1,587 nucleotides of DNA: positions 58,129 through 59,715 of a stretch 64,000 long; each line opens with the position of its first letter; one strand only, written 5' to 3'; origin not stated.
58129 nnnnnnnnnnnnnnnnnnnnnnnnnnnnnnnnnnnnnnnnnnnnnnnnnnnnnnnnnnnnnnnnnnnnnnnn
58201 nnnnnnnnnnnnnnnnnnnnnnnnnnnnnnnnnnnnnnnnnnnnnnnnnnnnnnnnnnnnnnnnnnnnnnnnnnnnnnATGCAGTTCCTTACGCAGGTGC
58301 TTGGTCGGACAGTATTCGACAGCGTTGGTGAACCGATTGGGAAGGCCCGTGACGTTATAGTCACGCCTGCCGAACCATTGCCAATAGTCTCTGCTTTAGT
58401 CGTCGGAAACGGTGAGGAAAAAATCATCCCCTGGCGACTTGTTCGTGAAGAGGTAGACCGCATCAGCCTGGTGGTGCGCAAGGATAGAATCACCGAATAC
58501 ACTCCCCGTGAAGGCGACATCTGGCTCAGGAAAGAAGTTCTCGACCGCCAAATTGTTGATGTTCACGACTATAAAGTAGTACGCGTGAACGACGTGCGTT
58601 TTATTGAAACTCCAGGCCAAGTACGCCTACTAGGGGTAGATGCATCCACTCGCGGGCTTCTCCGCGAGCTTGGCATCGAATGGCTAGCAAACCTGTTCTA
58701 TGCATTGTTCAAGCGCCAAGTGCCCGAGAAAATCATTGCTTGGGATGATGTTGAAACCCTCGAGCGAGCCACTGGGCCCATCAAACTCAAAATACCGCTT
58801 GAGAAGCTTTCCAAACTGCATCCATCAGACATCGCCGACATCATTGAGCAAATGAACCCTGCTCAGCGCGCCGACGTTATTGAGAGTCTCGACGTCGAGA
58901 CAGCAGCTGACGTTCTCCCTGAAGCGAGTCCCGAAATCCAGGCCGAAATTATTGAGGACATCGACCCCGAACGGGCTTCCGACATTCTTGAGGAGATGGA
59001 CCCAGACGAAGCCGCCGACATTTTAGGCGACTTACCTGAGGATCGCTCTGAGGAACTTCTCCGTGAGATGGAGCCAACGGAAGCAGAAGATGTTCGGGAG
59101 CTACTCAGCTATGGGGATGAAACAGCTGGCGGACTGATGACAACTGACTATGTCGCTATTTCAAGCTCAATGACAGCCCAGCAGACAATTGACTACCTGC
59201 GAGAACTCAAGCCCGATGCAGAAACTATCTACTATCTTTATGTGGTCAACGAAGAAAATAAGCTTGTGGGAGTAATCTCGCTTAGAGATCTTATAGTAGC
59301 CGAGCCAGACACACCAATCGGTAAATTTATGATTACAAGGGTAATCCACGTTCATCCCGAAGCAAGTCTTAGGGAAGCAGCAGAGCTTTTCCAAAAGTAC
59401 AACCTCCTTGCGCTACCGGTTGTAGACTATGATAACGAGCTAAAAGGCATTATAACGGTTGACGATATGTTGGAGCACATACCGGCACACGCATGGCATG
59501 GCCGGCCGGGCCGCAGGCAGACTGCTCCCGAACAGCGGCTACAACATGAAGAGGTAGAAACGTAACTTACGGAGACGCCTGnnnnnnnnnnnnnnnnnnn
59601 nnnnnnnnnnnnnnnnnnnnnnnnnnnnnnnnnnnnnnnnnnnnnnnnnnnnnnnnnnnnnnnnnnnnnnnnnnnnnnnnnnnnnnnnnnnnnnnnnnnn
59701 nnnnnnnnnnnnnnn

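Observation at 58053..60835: Split cytosolic MgtE sensor domain protein paired with an NRAMP transporter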

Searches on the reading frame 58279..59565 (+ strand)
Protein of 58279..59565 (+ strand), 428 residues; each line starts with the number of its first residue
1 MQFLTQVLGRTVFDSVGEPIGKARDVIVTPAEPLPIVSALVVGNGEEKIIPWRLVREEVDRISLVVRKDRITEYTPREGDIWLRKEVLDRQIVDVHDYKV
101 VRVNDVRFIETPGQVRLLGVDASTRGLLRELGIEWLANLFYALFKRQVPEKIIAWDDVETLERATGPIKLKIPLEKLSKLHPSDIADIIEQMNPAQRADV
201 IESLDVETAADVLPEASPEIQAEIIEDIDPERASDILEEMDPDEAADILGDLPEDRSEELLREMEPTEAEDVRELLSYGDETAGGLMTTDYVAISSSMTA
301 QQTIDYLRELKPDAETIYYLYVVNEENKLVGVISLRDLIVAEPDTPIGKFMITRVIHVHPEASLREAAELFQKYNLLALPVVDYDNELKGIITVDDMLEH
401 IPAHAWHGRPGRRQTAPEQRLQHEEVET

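Call 3: search_protein_families(library=pfam, proteins=[window:58279-59565:+], max_evalue=0.01)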
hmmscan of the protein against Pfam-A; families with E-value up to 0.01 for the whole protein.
window:58279-59565:+ (428 aa): 4 families
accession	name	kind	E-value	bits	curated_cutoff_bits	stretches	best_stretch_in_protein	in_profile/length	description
PF03448.22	MgtE_N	-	7.1e-31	107.2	25.9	1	180-280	1-101/102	MgtE intracellular N domain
PF00571.33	CBS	-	7.4e-27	93.9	24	2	348-401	2-55/57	CBS domain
PF14841.11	FliG_M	-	1.9e-09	38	25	1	222-264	5-47/76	FliG middle domain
PF05239.21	PRC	-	7.1e-06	26.4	21.2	1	3-67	5-74/78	PRC-barrel domain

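Call 4: search_protein_families(library=ncbifam, proteins=[window:58279-59565:+], max_evalue=0.01)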
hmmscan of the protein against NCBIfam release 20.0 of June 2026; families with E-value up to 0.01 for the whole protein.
window:58279-59565:+ (428 aa): 27 families (the best 25 are shown)
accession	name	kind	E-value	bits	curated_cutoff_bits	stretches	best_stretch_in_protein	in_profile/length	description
TIGR00400.1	mgtE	equivalog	1.1e-61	209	232.75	1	175-401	25-251/450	magnesium transporter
NF038279.1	TF_CBS_SpxR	exception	2e-11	43.3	600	1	302-404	207-308/427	CBS-HotDog domain-containing transcription factor SpxR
TIGR01302.1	IMP_dehydrog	equivalog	1.3e-10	40.7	481.5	1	297-400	92-199/450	IMP dehydrogenase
TIGR01186.1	proV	subfamily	1.1e-09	37.9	326.6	1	286-401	247-357/363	betaine/proline/choline family ABC transporter ATP-binding protein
NF011443.0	PRK14869.1-5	equivalog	1.3e-08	33.8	335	1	350-399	74-123/546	putative manganese-dependent inorganic diphosphatase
NF041552.1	TF_PrdR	equivalog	1.5e-08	33.5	795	1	285-400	10-124/577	sigma-54 dependent transcriptional regulator PrdR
NF011449.0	PRK14869.2-5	equivalog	2.5e-08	33.4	411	1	340-399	62-122/451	putative manganese-dependent inorganic diphosphatase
NF053603.1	HhpR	exception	1.4e-07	31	520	1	285-399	5-115/282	CBS domain-containing high hydrostatic pressure regulator HhpR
NF011441.0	PRK14869.1-3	equivalog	4.8e-07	28.8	753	1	352-398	75-121/548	putative manganese-dependent inorganic diphosphatase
TIGR00207.1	fliG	equivalog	1.6e-06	27.7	226.7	1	159-226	97-164/338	flagellar motor switch protein FliG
NF002505.0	PRK01862.1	equivalog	1.8e-06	26.9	482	1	316-399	477-568/577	ClcB-like voltage-gated chloride channel protein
NF011440.0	PRK14869.1-2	equivalog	1.9e-06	26.8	746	1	352-398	74-120/541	putative manganese-dependent inorganic diphosphatase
NF005869.0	PRK07807.1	equivalog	1.6e-05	24.2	549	1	299-398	103-201/479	GuaB1 family IMP dehydrogenase-related protein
TIGR01137.1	cysta_beta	equivalog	1.8e-05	23.6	510.25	1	351-401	344-394/457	cystathionine beta-synthase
NF005493.0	PRK07107.1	equivalog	0.00017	20.3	585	1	292-399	104-217/502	IMP dehydrogenase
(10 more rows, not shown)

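Call 7: search_solved_structures(query=window:58279-59565:+, max_evalue=0.001, show_alignments=1)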
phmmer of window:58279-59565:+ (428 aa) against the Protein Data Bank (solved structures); distinct sequences matched with E-value up to 0.001: 40.
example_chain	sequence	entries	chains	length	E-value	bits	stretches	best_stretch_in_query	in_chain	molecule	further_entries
2yvy_A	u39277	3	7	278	2.6e-46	161.6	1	174-405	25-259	Mg2+ transporter MgtE | Magnesium transporter MgtE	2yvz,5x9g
2yvx_A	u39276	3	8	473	1.2e-45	159.5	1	174-405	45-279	Mg2+ transporter MgtE | Magnesium transporter MgtE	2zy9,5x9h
2oux_A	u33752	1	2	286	8.3e-40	140.2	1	209-405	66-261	Magnesium transporter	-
8gpv_A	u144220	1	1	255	8e-32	113.9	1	182-400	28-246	Magnesium transporter MgtE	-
8gps_A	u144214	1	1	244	4e-31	111.6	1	180-402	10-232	MgtE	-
2yzq_A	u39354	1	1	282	1.1e-12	50.9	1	301-400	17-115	Putative uncharacterized protein PH1780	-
9sr9_H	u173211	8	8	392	1.2e-10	44.2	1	349-400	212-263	Dehydrogenase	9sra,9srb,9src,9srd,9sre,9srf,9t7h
5g5r_A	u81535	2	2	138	7.5e-10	41.5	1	286-398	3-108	SITE-2 PROTEASE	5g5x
1vrd_A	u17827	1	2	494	5e-09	38.8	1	276-401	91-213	inosine-5'-monophosphate dehydrogenase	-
3kh5_A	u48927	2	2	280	6.9e-09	38.4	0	322-401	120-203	protein MJ1225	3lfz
3ddj_A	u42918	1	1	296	2.1e-08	36.8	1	320-400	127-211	CBS domain-containing protein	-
2ef7_A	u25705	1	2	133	8.4e-08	34.8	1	322-399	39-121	Hypothetical protein ST2348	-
9e6q_3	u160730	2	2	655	1.2e-07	34.2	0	275-398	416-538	Putative signal-transduction protein with CBS domains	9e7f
3kpc_A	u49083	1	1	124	1.6e-07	33.9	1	315-397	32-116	Uncharacterized protein MJ0100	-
3kpb_A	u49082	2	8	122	1.8e-07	33.7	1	314-397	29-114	Uncharacterized protein MJ0100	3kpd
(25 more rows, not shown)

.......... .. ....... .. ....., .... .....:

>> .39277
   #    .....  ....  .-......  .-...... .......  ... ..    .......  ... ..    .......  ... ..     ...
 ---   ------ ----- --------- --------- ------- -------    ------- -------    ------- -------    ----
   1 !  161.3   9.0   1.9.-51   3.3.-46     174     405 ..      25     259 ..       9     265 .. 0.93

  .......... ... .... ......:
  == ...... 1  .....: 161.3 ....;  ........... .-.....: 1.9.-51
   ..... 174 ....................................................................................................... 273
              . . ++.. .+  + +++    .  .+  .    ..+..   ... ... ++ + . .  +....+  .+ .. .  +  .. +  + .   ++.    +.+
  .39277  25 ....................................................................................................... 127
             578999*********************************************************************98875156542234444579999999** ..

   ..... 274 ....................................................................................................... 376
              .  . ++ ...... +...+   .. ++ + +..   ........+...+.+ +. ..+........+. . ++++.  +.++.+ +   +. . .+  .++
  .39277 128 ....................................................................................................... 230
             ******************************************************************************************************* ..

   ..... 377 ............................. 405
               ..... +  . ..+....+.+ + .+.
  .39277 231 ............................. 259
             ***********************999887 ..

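Call 13: find_homologous_proteins(query=window:58279-59565:+, max_evalue=0.00001)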
Query window:58279-59565:+ (428 aa): 7708 proteins with E <= 0.00001 among 8000 candidates; the best 120 are listed.
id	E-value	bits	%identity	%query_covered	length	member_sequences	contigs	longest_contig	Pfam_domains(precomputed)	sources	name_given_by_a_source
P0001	6.4e-275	929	100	100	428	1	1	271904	PF14841.12,PF00571.34,PF05239.22,PF03448.23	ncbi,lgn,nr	ncbi:MAG: CBS domain-containing protein [Armatimonadota bacterium]|nr:CBS domain-containing protein 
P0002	4.1e-274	927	100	100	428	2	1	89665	PF14841.12,PF00571.34,PF05239.22,PF03448.23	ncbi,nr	ncbi:MAG: CBS domain-containing protein [Armatimonadetes bacterium]|nr:CBS domain-containing protein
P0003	4.7e-232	788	85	99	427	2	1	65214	PF14841.12,PF00571.34,PF05239.22,PF03448.23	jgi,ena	-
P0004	5.3e-224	762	81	99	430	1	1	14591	PF14841.12,PF00571.34,PF05239.22,PF03448.23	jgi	jgi:CBS domain-containing protein/sporulation protein YlmC with PRC-barrel domain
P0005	1.1e-221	754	80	99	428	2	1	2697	PF14841.12,PF00571.34,PF05239.22,PF03448.23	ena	-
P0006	6.7e-220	748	80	99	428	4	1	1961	PF14841.12,PF00571.34,PF05239.22,PF03448.23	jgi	-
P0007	2.8e-219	746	79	99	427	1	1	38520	PF14841.12,PF00571.34,PF05239.22,PF03448.23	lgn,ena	-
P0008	7.3e-219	745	80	99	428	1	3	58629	PF14841.12,PF00571.34,PF05239.22,PF03448.23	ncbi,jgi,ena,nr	ncbi:MAG TPA: CBS domain-containing protein [Armatimonadota bacterium]|nr:CBS domain-containing prot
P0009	1.7e-217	740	79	99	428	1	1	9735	PF14841.12,PF00571.34,PF05239.22,PF03448.23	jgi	jgi:magnesium transporter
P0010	3.0e-216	736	82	96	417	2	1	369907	PF14841.12,PF00571.34,PF05239.22,PF03448.23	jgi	jgi:CBS domain-containing protein/sporulation protein YlmC with PRC-barrel domain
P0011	5.8e-216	735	79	99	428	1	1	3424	PF14841.12,PF00571.34,PF05239.22,PF03448.23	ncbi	-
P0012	1.7e-215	734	80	99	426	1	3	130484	PF14841.12,PF00571.34,PF05239.22,PF03448.23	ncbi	ncbi:MAG: magnesium transporter [Armatimonadota bacterium]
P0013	3.3e-215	733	79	99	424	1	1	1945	PF14841.12,PF00571.34,PF05239.22,PF03448.23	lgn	-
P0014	8.4e-215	731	79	99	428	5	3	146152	PF14841.12,PF00571.34,PF05239.22,PF03448.23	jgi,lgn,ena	-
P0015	9.7e-215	731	78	100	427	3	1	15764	PF14841.12,PF00571.34,PF05239.22,PF03448.23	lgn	-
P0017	1.0e-213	728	79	99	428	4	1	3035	PF14841.12,PF00571.34,PF05239.22,PF03448.23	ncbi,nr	ncbi:MAG: CBS domain-containing protein [Armatimonadetes bacterium]|nr:CBS domain-containing protein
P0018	2.4e-213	727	78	100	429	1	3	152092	PF14841.12,PF00571.34,PF05239.22,PF03448.23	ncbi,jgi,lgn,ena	-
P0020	4.2e-211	719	77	99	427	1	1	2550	PF14841.12,PF00571.34,PF05239.22,PF03448.23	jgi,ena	-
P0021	4.7e-210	716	77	99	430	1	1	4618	PF14841.12,PF00571.34,PF05239.22,PF03448.23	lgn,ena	-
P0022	7.5e-210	715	79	96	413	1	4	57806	PF14841.12,PF00571.34,PF05239.22,PF03448.23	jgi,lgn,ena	-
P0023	3.6e-208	710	75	99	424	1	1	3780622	PF14841.12,PF00571.34,PF05239.22,PF03448.23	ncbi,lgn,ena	-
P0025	8.1e-208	708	76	99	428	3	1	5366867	PF14841.12,PF00571.34,PF05239.22,PF03448.23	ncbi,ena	-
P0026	1.3e-207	708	77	100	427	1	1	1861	PF14841.12,PF00571.34,PF05239.22,PF03448.23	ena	-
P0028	3.7e-207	706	77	99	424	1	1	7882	PF14841.12,PF00571.34,PF05239.22,PF03448.23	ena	-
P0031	9.1e-207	705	77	99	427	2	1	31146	PF14841.12,PF00571.34,PF05239.22,PF03448.23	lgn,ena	-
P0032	2.1e-206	704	75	99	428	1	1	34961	PF14841.12,PF00571.34,PF05239.22,PF03448.23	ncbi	ncbi:MAG: magnesium transporter [Armatimonadota bacterium]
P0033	3.5e-205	700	76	99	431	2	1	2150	PF14841.12,PF00571.34,PF05239.22,PF03448.23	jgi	jgi:CBS domain-containing protein/uncharacterized protein YrrD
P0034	5.8e-205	699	76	99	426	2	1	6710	PF14841.12,PF00571.34,PF05239.22,PF03448.23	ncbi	ncbi:MAG TPA: CBS domain-containing protein [Armatimonadota bacterium]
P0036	1.8e-204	697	91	83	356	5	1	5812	PF14841.12,PF00571.34,PF05239.22,PF03448.23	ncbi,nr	ncbi:MAG: CBS domain-containing protein, partial [Armatimonadota bacterium]|nr:CBS domain-containing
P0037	8.3e-204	695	76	99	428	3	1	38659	PF14841.12,PF00571.34,PF05239.22,PF03448.23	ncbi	-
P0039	1.1e-203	695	77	99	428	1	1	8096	PF14841.12,PF00571.34,PF05239.22,PF03448.23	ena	-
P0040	5.6e-203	693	75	99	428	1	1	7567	PF14841.12,PF00571.34,PF05239.22,PF03448.23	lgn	-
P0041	1.2e-202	691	75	99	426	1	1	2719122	PF14841.12,PF00571.34,PF05239.22,PF03448.23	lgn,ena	-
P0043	1.1e-200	685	74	99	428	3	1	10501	PF14841.12,PF00571.34,PF05239.22,PF03448.23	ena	-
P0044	1.3e-199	681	76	99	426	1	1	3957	PF14841.12,PF00571.34,PF05239.22,PF03448.23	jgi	jgi:magnesium transporter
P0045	1.1e-198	678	72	99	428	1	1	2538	PF14841.12,PF00571.34,PF05239.22,PF03448.23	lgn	-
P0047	2.1e-197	674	73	99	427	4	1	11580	PF14841.12,PF00571.34,PF05239.22,PF03448.23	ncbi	ncbi:MAG: magnesium transporter [Armatimonadota bacterium]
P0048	1.6e-196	671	73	99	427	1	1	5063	PF14841.12,PF00571.34,PF05239.22,PF03448.23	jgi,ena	-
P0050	2.0e-192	658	72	97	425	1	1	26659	PF14841.12,PF00571.34,PF05239.22,PF03448.23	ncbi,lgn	ncbi:MAG TPA: CBS domain-containing protein [Armatimonadota bacterium]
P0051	7.7e-192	656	70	99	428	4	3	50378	PF14841.12,PF00571.34,PF05239.22,PF03448.23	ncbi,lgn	-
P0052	4.4e-191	653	72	98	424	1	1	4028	PF14841.12,PF00571.34,PF05239.22,PF03448.23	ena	-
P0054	1.9e-188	645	71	99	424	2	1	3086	PF14841.12,PF00571.34,PF05239.22,PF03448.23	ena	-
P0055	4.2e-187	640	72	98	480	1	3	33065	PF14841.12,PF00571.34,PF05239.22,PF03448.23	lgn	-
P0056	2.8e-184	631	69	97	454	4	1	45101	PF14841.12,PF00571.34,PF05239.22,PF03448.23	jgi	-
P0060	7.1e-137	475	53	96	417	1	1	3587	PF14841.12,PF00571.34,PF05239.22,PF03448.23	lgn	-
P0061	3.1e-136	473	56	95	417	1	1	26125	PF14841.12,PF00571.34,PF05239.22,PF03448.23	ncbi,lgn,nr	ncbi:MAG: CBS domain-containing protein [Armatimonadota bacterium]|nr:CBS domain-containing protein 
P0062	9.2e-136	471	55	95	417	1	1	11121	PF14841.12,PF00571.34,PF05239.22,PF03448.23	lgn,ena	-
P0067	6.7e-134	465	55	95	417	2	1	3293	PF14841.12,PF00571.34,PF05239.22,PF03448.23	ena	-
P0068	1.4e-133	464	53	95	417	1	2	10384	PF14841.12,PF00571.34,PF05239.22,PF03448.23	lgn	-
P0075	8.9e-132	458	52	95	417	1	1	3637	PF14841.12,PF00571.34,PF05239.22,PF03448.23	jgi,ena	-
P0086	1.8e-130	454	53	93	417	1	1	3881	PF14841.12,PF00571.34,PF05239.22,PF03448.23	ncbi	-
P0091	8.4e-130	452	53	95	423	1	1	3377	PF14841.12,PF00571.34,PF05239.22,PF03448.23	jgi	jgi:magnesium transporter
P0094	9.6e-130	451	52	96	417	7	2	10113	PF14841.12,PF00571.34,PF05239.22,PF03448.23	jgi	jgi:CBS domain-containing protein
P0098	2.1e-129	450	51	96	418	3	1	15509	PF14841.12,PF00571.34,PF05239.22,PF03448.23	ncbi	ncbi:MAG: CBS domain-containing protein [Armatimonadota bacterium]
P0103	5.5e-129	449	52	95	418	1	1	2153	PF00571.34,PF05239.22,PF03448.23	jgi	jgi:CBS domain-containing protein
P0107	1.1e-128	448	52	95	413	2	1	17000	PF14841.12,PF00571.34,PF05239.22,PF03448.23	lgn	-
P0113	1.9e-128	447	52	95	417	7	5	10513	PF14841.12,PF00571.34,PF05239.22,PF03448.23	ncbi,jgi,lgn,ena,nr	ncbi:MAG TPA: CBS domain-containing protein [Armatimonadota bacterium]|nr:CBS domain-containing prot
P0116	3.4e-128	446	53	93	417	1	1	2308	PF14841.12,PF00571.34,PF05239.22,PF03448.23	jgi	jgi:CBS domain-containing protein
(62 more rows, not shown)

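Call 14: find_encoding_contigs(protein=window:58279-59562:+, flank=6000, max_places=6)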
Protein window:58279-59562:+ (428 aa): 1 contig read that carries it; 1 place shown.
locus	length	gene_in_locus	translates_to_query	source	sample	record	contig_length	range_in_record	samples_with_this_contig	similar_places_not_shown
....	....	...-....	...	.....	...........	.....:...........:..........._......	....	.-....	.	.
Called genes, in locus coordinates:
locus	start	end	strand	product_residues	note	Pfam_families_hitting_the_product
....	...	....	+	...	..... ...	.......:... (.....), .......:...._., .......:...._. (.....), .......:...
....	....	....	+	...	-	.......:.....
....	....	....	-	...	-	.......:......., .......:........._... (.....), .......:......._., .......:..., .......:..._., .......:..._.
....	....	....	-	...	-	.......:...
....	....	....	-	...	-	-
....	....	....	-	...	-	-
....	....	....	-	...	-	-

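Call 18: find_related_loci(query=window:58279-59562:+, collection=metagenome_contigs, flank=3000)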
Query window:58279-59562:+ (428 aa) in metagenome_contigs; peptide patterns used: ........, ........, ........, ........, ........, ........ (x = any residue, [..] = any of these).
600 stretches matched a pattern (row limit reached: there are more); 501 encode a relative of the query (tblastn E <= 1e-3); the best 80 are kept; 80 distinct loci.
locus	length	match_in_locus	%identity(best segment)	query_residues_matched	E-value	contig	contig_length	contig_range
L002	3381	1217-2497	92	1-427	0e+0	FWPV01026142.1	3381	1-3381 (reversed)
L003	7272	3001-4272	85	1-424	0e+0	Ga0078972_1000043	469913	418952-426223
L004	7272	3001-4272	81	1-423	0e+0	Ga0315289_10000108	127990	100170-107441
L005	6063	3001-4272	78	1-424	0e+0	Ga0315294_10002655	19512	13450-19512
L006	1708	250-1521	77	1-424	0e+0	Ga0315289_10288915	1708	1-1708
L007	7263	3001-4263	76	1-424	0e+0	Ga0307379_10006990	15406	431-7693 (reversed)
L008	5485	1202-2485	78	1-426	0e+0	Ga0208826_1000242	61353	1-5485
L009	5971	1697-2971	75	1-424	0e+0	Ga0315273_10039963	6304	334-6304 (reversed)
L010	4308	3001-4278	74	1-425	0e+0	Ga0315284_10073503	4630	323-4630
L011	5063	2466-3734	73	1-422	0e+0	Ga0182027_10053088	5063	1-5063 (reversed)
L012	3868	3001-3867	75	1-288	2e-144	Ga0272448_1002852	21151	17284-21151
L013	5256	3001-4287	52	3-419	7e-140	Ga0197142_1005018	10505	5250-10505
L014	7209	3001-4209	55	3-401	7e-138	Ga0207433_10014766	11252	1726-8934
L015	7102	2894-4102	55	3-401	7e-138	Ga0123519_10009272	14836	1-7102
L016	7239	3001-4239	54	1-409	2e-137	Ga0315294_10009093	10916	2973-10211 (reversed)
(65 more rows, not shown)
